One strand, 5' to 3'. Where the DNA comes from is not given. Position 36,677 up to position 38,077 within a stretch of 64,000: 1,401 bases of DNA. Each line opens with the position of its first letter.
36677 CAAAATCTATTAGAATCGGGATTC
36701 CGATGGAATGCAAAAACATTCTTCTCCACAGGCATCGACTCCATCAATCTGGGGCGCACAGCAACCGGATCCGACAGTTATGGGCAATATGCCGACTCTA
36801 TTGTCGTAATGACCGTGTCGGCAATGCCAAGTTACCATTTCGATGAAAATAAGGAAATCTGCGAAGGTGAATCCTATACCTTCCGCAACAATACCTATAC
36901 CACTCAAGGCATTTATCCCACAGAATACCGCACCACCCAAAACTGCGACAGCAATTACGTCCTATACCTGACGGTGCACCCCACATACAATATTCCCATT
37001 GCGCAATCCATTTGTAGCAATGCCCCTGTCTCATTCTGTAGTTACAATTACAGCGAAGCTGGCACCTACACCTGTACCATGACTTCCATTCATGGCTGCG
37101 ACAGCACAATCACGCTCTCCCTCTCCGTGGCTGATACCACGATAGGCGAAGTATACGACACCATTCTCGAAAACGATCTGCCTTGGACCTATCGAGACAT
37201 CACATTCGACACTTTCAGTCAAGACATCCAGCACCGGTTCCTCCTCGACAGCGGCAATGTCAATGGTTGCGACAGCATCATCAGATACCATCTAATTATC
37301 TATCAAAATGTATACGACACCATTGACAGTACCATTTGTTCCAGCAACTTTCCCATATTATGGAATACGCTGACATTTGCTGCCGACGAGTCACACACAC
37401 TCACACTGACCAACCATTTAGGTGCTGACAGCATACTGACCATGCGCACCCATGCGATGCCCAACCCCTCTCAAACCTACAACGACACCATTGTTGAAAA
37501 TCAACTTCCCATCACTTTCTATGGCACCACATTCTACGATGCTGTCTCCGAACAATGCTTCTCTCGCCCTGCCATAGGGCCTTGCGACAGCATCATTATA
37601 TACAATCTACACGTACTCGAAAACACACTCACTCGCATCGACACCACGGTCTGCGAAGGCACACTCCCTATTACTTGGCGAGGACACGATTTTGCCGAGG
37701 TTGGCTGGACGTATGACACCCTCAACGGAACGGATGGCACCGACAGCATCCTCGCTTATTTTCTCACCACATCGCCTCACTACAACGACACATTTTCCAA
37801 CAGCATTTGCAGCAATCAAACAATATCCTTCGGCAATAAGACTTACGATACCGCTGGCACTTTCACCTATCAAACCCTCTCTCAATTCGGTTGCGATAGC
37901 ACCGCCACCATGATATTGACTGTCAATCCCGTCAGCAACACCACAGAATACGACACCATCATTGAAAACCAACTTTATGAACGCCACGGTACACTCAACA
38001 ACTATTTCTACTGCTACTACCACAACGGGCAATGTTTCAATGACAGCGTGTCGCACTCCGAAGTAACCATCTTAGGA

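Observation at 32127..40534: Two tandem giant T9SS type-B cargo proteins built from about 35 (G)CDS-terminated mini-modules in a three-module super-repeat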

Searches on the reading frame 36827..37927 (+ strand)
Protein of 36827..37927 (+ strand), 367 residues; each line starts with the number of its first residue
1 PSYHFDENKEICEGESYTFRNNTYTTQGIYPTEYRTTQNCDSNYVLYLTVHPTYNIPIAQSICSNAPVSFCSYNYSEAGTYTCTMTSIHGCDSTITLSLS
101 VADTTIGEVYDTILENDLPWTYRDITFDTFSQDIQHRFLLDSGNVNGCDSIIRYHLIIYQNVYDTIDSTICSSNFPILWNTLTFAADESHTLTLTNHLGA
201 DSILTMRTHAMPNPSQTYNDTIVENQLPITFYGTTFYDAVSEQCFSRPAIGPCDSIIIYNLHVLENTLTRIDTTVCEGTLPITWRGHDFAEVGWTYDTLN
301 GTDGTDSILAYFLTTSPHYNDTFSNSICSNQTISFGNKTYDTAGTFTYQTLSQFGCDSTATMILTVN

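Call 23: predict_structure(alignment_id=A1)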
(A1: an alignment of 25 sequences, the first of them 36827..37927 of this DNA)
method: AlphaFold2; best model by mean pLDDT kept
length: 367 residues; sequences in the alignment: 25
mean_pLDDT: 86.7   pTM: 0.41
mean pLDDT of the five models: 86.7, 85.0, 85.0, 84.0, 83.7
residues with pLDDT >= 90: 155; 70-90: 192; 50-70: 20; < 50: 0
segments of 3 or more residues with pLDDT < 50: none
pLDDT, mean of each block of 10 residues (from residue 1): 86 89 92 85 91 87 84 89 86 89 78 86 80 57 66 81 90 90 92 86 91 91 92 94 87 89 90 89 89 90 84 89 91 92 92 85 92
secondary structure, 60 per line:
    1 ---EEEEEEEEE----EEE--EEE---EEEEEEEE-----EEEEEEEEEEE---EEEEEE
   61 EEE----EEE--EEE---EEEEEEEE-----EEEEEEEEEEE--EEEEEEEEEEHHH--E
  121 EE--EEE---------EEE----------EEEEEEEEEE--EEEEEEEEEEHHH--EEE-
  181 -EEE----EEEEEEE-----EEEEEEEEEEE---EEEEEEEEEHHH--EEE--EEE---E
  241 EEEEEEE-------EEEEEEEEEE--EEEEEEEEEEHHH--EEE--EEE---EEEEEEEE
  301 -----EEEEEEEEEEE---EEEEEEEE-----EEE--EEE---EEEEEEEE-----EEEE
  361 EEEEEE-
elements in order: E4-12 E17-19 E22-24 E28-35 E41-51 E55-63 E68-70 E73-75 E79-86 E92-102 E105-114 E120-122 E125-127 E137-139 E150-159 E162-171 E177-179 E182-184 E189-195 E201-211 E215-223 E229-231 E234-236 E240-247 E255-264 E267-276 E282-284 E287-289 E293-300 E306-316 E320-327 E333-335 E338-340 E344-351 E357-366

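Call 26: fold_search(model_id=the predicted structure, library=pdb)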
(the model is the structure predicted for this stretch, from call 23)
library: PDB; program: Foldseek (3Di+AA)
matches with E <= 10: 550; with E <= 0.001: 6
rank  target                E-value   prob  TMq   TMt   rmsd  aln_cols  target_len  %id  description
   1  9flp_A                5.4e-10  1.00  0.22  0.11  20.1       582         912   12  CryoEM structure of the neck (1403-2314) in the grappling hook protein A (GhpA) in the bacterium Aureispira sp. CCB-QB (released 2024-10-16)
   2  9ijj_4J               1.7e-06  1.00  0.21  0.13  21.9       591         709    8  In situ structure of the central apparatus in mouse sperm axoneme. (released 2025-06-04)
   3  9ijj_4G               6.1e-05  0.97  0.21  0.04  19.8       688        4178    7  In situ structure of the central apparatus in mouse sperm axoneme. (released 2025-06-04)
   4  6v05_A                1.9e-04  0.85  0.12  0.07  30.3       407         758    4  Cryo-EM structure of a substrate-engaged Bam complex (released 2020-06-10)
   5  7ol4_A                4.5e-04  0.72  0.14  0.10  47.8       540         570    9  Mouse contactin-1 neurofascin-155 immunoglobulin domains adhesion complex (released 2022-12-14)
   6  9hg5_A                9.0e-04  0.60  0.13  0.07  40.3       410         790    7  BAM-SurA complex in the swing-in state with full length BamC resolved (released 2025-04-16)
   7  8qpu_A                1.1e-03  0.54  0.12  0.07  40.4       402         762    7  Release Complex: BAM bound EspP and Extended SurA (released 2024-11-06)
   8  6t1w_A                1.2e-03  0.63  0.13  0.08  25.4       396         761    7  Structure of E. coli BamA in complex with lipoprotein RcsF (released 2020-05-13)
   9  5d0o_A                1.4e-03  0.66  0.13  0.07  36.1       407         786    6  BamABCDE complex, outer membrane beta barrel assembly machinery entire complex (released 2016-03-09)
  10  5ayw_A                1.5e-03  0.63  0.13  0.07  35.8       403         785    5  Structure of a membrane complex (released 2016-02-24)
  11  7ok5_B                2.0e-03  0.35  0.12  0.08  53.1       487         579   11  Crystal structure of mouse neurofascin 155 immunoglobulin domains (released 2022-12-14)
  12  5w1d                  2.1e-03  0.18  0.12  0.11  28.7       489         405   11  Crystal Structure of Mouse Protocadherin-15 EC4-7 (released 2018-06-06)
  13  2qdf                  2.3e-03  0.77  0.11  0.13  23.3       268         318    6  Structure of N-terminal domain of E. Coli YaeT (released 2007-09-04)
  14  9a2o_MODEL_1_A        2.4e-03  0.44  0.11  0.06  37.8       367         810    5  Model of E. coli BamA by in-cell photo-crosslinking MS and deep learning (released 2023-02-24)
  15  9ijj_4K               2.4e-03  0.23  0.10  0.09  44.2       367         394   11  In situ structure of the central apparatus in mouse sperm axoneme. (released 2025-06-04)
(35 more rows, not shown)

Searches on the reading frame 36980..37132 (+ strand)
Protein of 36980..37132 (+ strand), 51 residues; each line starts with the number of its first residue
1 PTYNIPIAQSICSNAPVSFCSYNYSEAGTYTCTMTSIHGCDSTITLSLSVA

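Call 30: search_solved_structures(query=A2, max_evalue=10, show_alignments=3)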
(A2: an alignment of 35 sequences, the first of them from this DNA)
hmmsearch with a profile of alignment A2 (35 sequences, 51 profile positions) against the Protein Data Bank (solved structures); distinct sequences matched with E-value up to 10: 6.
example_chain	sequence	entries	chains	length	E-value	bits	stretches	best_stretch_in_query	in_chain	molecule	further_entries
5uyo_A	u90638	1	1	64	0.037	17.2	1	9-26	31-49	HEEH_rd4_0097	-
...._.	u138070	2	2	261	0.077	16.1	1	6-37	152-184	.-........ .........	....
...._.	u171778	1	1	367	0.14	15.3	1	7-37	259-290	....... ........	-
7zu8_A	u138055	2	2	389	0.16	15.2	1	7-37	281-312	Glutamyl endopeptidase Neprosin | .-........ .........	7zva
2jzl_A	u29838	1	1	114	2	11.6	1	6-28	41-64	Cyanovirin-N homolog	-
6x1k_A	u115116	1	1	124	5.2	10.3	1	15-29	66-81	De novo designed transmembrane beta-barrel TMB2.3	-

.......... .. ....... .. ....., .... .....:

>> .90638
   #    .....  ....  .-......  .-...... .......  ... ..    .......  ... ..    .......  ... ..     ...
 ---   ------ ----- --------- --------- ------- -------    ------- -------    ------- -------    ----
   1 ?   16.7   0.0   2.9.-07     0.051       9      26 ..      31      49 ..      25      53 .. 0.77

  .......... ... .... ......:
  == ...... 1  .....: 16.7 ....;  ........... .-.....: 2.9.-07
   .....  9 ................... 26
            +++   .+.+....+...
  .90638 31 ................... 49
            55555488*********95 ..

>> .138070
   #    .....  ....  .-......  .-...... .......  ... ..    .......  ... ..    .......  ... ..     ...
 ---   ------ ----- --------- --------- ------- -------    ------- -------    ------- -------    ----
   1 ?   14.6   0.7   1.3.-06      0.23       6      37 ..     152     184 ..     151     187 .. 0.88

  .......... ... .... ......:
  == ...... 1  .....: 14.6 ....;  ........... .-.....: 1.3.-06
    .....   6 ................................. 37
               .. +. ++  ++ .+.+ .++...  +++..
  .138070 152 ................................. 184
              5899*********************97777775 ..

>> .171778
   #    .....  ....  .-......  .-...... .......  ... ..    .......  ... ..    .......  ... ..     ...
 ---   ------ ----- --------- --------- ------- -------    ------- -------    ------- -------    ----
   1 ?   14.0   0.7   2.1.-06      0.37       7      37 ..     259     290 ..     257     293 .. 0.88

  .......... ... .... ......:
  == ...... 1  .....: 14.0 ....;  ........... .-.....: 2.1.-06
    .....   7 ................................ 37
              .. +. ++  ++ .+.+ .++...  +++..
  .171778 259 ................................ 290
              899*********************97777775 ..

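Call 40: search_protein_representatives(alignment_id=A2)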
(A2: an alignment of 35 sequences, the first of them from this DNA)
Query: 35 sequences, 51 profile positions. Proteins with E-value up to 0.001 (for the whole library): 28457; up to 1e-10: 18241; up to 1e-30: 7667. The best 150 are listed.
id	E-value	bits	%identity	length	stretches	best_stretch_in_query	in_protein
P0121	0.0e+00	3152.2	-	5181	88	2-51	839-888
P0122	0.0e+00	2797.0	-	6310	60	6-51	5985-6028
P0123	0.0e+00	2518.8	-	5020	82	6-51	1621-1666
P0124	0.0e+00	2055.5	-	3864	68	1-50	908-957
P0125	0.0e+00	2009.3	-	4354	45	1-51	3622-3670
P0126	0.0e+00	1971.0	-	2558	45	5-51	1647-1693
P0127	0.0e+00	1946.1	-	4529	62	1-51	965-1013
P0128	0.0e+00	1918.5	-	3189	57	2-50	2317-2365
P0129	0.0e+00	1829.8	-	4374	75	2-51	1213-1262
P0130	0.0e+00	1813.7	-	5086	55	3-51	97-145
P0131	0.0e+00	1803.3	-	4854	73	1-50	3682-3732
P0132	0.0e+00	1753.8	-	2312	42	2-50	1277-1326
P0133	0.0e+00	1750.8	-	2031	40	2-50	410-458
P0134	0.0e+00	1594.8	-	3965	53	1-50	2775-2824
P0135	0.0e+00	1561.7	-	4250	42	1-51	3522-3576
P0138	0.0e+00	1485.7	-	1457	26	1-51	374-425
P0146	0.0e+00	1374.3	-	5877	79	5-50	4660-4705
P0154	0.0e+00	1277.3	-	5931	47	4-51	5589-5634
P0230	0.0e+00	980.8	-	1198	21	2-50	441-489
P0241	1.2e-291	956.9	-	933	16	1-51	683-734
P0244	1.4e-287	943.9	-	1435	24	1-50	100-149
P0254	4.3e-277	910.3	-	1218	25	4-51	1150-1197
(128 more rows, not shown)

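Call 41: search_protein_families(library=pfam, proteins=[P0138, P0241, P0230, P0254, P0244, P0133], max_evalue=0.1)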
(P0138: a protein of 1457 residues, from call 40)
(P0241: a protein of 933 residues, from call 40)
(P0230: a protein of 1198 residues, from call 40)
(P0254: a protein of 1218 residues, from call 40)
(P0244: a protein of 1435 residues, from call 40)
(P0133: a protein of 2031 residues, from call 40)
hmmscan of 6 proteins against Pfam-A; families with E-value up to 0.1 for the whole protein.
P0138 (1457 aa): 5 families
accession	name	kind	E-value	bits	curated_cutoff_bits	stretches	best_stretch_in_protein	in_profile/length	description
PF18962.6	Por_Secre_tail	-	1.2e-14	54.8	27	1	1377-1454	1-73/75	Secretion system C-terminal sorting domain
PF00521.26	DNA_topoisoIV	-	6.1e-06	25.8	31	0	474-505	206-237/432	DNA gyrase/topoisomerase IV, subunit A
PF12350.13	CTK3_C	-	0.00082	20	25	0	1107-1143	27-62/65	CTD kinase subunit gamma CTK3 C-terminus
PF14460.11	Prok-E2_D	-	0.019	15.1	25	0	941-958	88-105/171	Prokaryotic E2 family D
PF22704.2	CBM13-like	-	0.02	15.5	30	1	28-66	3-41/82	Alpha-galactosidase, CBM13 domain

P0241 (933 aa): 6 families
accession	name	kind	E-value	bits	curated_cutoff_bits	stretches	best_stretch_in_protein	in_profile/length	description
PF18962.6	Por_Secre_tail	-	6.7e-13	49.2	27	1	853-931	1-74/75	Secretion system C-terminal sorting domain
PF01840.22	TCL1_MTCP1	-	2.5e-09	37.2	25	0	154-235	5-81/116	TCL1/MTCP1 family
PF16916.11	ZT_dimer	-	5.9e-06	26.6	26.7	0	153-175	34-56/78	Dimerisation domain of Zinc Transporter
PF18720.7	EGF_Tenascin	-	5.4e-05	23.6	25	0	582-593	11-22/29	Tenascin EGF domain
PF21885.1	TMEM181_GOLD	-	0.0028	18.1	27.5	0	822-839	66-83/111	TMEM181, GOLD domain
PF11107.14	FANCF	-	0.02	14.4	24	0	429-480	53-104/346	Fanconi anemia group F protein (FANCF)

P0230 (1198 aa): 9 families
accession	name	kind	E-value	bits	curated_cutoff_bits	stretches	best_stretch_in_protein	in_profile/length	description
PF04376.19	ATE_N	-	1.8e-15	57.3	27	0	216-242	37-63/72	Arginine-tRNA-protein transferase, N terminus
PF21908.1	Cel124_C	-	2.8e-10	40.9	27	0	171-199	94-122/172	Cel124 C-terminal catalytic domain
PF04010.18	DUF357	-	1.1e-06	29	29.4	0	197-221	27-51/73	Protein of unknown function (DUF357)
PF24401.1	iHD-CE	-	1.1e-05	25.3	27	0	183-214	259-290/349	iHD-CE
PF16854.11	VPS53_C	-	0.0038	18.2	24.7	0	563-609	18-64/89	Vacuolar protein sorting-associated protein 53 C-terminus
PF07411.17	DUF1508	-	0.0046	17.3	22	0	61-86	12-37/48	Domain of unknown function (DUF1508)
PF19739.5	DUF6228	-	0.021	15.4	28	0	351-407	58-113/132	Family of unknown function (DUF6228)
PF08964.15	Crystall_3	-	0.052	14.2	27.3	0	701-740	43-82/86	Beta/Gamma crystallin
PF02920.21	Integrase_DNA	-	0.097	13.1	27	0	161-183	15-37/70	DNA binding domain of tn916 integrase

P0254 (1218 aa): 2 families
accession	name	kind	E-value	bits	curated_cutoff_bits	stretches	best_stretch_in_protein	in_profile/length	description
PF24343.1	OB_DEPS-1_1st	-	1.5e-08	35.6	27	0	799-815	58-74/84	P-granule-associated protein DEPS-1, first OB-fold domain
PF06301.17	Lambda_Kil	-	0.0016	18.3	27.6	0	37-46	17-26/31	Bacteriophage lambda Kil protein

P0244 (1435 aa): 5 families
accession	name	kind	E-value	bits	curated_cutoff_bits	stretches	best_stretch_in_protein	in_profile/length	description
PF18962.6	Por_Secre_tail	-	1.3e-08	35.4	27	1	1360-1430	3-73/75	Secretion system C-terminal sorting domain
PF07411.17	DUF1508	-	5.1e-05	23.5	22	0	629-651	14-36/48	Domain of unknown function (DUF1508)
PF18793.7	nos_propeller_2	-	0.0051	17.6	29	0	526-546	33-53/70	Nitrous oxide reductase propeller repeat 2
PF07419.17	PilM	-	0.0054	17.1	25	0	77-125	41-89/136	PilM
PF20623.4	Sgo0707_N2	-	0.043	13.7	27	0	321-356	61-93/141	Sgo0707 N2 domain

P0133 (2031 aa): 7 families
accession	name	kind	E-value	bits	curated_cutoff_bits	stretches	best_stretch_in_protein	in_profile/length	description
PF19844.4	DUF6319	-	1.5e-19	70.6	23.9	0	596-634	23-61/115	Family of unknown function (DUF6319)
PF07419.17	PilM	-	5.5e-10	39.7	25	0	846-890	42-86/136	PilM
PF06252.17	GemA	-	8.4e-09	36.8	27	0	540-572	6-38/119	Bacteriophage Mu, GemA protein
PF18230.7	Glyc_hyd_38C_2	-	1.1e-07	32.4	26.2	0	442-474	48-80/89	Glycosyl hydrolases family 38 C-terminal sub-domain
PF04129.18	Vps52_CC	-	8.8e-07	29.2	26.5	0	183-213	9-39/173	Vps52/Sac2 family, coiled-coil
PF05067.18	Mn_catalase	-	3.7e-06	26.6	27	0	1581-1619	25-63/284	Manganese containing catalase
PF21913.1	ORC6_2nd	-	2.6e-05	25.1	27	0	441-467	5-31/87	ORC6 second cyclin-like domain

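Call 74: list_cluster_members(proteins=[P0121, P0122, P0123, P0126, P0138, P0146, P0154, P0008, P0241, P0133])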
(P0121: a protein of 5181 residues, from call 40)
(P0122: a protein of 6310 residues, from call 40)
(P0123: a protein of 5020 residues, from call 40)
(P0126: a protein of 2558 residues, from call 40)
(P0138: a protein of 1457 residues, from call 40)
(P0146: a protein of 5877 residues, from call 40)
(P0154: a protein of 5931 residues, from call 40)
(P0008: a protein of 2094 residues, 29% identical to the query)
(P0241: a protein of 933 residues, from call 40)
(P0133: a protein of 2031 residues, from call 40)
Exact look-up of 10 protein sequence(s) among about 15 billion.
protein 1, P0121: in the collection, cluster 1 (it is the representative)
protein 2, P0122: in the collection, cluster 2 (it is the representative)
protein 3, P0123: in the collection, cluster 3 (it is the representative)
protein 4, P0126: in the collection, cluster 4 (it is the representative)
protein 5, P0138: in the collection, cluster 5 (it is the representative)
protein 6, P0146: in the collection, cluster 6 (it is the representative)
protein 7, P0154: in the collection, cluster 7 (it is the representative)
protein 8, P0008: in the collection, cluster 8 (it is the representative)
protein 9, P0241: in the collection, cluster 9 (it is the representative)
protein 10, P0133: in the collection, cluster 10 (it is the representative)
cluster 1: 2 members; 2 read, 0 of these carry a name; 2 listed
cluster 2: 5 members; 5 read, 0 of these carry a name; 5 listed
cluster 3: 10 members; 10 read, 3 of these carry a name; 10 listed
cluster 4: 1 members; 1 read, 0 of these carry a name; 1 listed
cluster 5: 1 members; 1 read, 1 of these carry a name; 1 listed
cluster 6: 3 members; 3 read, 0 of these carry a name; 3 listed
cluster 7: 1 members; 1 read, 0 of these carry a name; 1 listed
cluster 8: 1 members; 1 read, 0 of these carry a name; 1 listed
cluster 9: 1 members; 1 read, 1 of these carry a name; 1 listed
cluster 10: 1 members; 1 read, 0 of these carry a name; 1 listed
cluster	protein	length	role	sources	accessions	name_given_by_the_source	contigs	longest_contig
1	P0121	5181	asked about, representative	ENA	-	-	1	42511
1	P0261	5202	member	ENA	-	-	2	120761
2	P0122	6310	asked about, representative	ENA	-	-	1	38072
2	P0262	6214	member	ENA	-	-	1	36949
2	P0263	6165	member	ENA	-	-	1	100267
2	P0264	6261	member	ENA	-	-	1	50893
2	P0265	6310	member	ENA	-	-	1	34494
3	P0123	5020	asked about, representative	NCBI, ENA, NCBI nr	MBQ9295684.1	MAG: hypothetical protein IJ204_00635 [Paludibacteraceae bacterium] | hypothetical protein [Paludibacteraceae bacterium]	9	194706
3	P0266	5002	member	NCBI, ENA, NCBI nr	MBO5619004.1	MAG: hypothetical protein J5902_03365 [Paludibacteraceae bacterium] | hypothetical protein [Paludibacteraceae bacterium]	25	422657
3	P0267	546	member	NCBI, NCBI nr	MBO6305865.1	MAG: hypothetical protein J6M55_00005, partial [Paludibacteraceae bacterium] | hypothetical protein [Paludibacteraceae bacterium]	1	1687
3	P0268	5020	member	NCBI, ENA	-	-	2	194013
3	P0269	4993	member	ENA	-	-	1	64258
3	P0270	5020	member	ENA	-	-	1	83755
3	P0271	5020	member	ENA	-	-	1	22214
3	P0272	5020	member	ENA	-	-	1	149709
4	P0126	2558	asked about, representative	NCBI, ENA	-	-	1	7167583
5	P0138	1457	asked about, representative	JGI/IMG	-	adenosine/AMP kinase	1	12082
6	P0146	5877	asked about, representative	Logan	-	-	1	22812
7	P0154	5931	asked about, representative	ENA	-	-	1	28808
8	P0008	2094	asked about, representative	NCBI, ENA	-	-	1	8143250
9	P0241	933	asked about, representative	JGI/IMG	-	hypothetical protein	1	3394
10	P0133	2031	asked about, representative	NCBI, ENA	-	-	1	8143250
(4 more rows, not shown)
